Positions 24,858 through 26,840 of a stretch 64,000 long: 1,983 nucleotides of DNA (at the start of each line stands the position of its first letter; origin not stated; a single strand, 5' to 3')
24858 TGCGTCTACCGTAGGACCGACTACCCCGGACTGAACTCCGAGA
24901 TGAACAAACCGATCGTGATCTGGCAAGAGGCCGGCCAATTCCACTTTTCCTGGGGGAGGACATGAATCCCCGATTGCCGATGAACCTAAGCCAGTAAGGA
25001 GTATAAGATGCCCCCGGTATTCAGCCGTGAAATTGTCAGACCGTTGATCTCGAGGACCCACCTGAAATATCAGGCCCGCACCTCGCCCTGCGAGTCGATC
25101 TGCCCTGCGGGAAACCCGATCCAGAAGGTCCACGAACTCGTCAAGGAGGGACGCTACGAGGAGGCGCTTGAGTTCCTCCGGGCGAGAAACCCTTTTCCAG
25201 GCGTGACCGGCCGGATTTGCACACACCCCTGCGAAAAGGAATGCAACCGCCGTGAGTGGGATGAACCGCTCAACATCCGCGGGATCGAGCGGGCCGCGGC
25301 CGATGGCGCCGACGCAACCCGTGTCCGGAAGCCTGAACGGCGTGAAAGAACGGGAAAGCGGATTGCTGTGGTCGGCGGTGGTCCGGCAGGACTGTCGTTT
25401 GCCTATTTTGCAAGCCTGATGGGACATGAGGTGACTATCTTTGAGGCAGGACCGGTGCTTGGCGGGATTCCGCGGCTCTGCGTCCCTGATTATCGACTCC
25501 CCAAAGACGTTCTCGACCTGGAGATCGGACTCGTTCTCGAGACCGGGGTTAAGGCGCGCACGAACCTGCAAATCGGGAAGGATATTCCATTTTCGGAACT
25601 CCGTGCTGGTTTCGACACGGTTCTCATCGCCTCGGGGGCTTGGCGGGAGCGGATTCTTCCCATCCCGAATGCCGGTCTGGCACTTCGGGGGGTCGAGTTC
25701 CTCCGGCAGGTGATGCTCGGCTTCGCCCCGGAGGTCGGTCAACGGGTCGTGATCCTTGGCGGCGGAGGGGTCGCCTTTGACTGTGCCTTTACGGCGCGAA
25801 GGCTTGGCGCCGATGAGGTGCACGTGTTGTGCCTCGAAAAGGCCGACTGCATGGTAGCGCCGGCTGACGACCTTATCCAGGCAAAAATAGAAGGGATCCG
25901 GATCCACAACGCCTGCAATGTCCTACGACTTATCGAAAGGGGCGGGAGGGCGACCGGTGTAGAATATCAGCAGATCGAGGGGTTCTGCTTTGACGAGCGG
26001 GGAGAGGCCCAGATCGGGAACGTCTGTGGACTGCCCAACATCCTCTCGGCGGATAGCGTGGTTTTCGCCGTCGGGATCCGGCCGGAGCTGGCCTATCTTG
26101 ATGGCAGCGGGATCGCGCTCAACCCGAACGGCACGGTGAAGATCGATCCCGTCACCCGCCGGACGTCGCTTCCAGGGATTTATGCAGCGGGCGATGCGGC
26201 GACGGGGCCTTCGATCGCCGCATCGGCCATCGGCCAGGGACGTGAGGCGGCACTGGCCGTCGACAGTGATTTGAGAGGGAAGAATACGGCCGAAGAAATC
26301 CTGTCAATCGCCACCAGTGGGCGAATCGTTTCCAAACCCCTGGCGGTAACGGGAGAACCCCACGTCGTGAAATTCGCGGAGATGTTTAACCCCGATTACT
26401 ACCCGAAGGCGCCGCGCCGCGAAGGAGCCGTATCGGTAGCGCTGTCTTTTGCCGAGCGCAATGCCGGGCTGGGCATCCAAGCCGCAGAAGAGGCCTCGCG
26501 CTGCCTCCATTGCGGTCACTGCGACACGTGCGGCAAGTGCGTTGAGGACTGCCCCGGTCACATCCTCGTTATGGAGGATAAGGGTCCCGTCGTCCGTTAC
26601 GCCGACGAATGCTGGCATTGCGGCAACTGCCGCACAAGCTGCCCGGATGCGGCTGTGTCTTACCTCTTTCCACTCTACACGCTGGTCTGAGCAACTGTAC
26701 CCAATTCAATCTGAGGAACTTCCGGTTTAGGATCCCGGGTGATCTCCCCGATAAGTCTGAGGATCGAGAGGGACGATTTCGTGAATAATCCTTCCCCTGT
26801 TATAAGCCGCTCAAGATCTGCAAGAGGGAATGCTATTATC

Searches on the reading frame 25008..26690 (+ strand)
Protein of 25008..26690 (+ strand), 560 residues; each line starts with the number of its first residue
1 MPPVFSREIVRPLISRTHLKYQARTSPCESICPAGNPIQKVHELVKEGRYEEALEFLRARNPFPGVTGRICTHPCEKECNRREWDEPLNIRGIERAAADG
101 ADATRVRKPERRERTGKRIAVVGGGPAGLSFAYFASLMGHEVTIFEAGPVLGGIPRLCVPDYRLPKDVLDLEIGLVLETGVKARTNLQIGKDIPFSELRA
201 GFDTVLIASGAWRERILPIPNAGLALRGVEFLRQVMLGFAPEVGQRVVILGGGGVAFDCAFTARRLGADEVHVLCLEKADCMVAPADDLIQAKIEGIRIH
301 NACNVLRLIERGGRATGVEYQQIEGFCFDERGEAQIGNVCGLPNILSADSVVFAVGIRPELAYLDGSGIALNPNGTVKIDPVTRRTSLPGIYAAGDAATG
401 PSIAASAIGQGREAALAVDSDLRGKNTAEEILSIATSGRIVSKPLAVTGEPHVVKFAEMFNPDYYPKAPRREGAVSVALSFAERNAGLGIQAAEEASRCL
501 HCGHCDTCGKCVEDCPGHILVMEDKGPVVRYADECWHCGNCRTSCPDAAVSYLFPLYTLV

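Call 39: search_protein_families(library=pfam, proteins=[window:25008-26690:+], max_evalue=0.0001)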
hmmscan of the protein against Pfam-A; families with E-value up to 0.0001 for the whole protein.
window:25008-26690:+ (560 aa): 10 families
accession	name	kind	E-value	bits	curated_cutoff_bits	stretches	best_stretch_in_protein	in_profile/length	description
PF07992.20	Pyr_redox_2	-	7.5e-35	121.2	26.1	2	199-411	97-291/291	Pyridine nucleotide-disulphide oxidoreductase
PF14691.11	Fer4_20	-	7.4e-16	58.4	25.8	1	24-103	28-110/113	Dihydroprymidine dehydrogenase domain II, 4Fe-4S cluster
PF00070.33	Pyr_redox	-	4.9e-10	40.2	22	0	118-151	1-34/82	Pyridine nucleotide-disulphide oxidoreductase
PF13450.12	NAD_binding_8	-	1.3e-09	38.6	21.9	1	121-153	1-33/68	NAD(P)-binding Rossmann-like domain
PF13738.12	Pyr_redox_3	-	2.1e-09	37.5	30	0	241-395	161-305/305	Pyridine nucleotide-disulphide oxidoreductase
PF13187.11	Fer4_9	-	8.8e-07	29.3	27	1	504-548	1-50/52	4Fe-4S dicluster domain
PF12838.12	Fer4_7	-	2.5e-06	28.3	27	1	504-548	1-51/52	4Fe-4S dicluster domain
PF01266.30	DAO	-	4.1e-06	27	27.9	1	118-152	1-35/353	FAD dependent oxidoreductase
PF01262.27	AlaDh_PNT_C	-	2.5e-05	24.2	23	0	235-273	18-56/214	Alanine dehydrogenase/PNT, C-terminal domain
PF00890.30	FAD_binding_2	-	9.4e-05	22.2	20.4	0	119-153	2-36/414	FAD binding domain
